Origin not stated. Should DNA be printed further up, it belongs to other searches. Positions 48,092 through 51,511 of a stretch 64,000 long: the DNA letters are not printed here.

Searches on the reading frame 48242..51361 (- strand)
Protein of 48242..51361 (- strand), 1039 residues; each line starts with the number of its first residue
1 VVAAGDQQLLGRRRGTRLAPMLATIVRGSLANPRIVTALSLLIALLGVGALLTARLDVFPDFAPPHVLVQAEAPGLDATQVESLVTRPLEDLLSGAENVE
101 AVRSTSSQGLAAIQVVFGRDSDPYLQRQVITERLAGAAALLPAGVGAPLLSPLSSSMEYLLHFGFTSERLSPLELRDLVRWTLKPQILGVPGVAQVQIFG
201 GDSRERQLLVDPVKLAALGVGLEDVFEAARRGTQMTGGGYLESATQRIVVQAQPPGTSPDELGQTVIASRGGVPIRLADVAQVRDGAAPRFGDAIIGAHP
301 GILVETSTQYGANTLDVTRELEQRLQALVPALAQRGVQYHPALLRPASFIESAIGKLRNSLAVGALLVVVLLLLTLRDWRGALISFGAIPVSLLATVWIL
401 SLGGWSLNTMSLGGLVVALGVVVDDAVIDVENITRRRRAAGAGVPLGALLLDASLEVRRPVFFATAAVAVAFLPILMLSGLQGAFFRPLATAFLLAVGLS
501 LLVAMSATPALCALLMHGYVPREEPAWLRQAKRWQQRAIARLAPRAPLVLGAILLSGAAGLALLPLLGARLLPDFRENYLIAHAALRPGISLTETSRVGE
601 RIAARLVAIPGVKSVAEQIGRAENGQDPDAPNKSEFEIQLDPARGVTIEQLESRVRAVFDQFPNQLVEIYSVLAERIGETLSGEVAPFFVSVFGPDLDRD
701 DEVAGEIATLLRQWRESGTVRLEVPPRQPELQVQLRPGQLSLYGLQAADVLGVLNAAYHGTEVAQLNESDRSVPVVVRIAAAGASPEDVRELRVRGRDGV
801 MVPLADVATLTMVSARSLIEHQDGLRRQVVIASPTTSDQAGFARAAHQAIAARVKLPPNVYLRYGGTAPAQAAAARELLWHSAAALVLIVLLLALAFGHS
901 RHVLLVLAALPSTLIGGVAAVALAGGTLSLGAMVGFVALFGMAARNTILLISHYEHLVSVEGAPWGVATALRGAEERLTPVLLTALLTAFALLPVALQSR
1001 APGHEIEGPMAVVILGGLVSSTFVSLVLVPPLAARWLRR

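Call 53: search_protein_families(library=pfam, proteins=[window:48242-51361:-], max_evalue=1e-8)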
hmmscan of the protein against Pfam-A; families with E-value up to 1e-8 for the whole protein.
window:48242-51361:- (1039 aa): 1 family
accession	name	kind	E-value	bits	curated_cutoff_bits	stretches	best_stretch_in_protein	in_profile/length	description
PF00873.25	ACR_tran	-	1.2e-218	728.9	28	1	29-1032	5-1016/1021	AcrB/AcrD/AcrF family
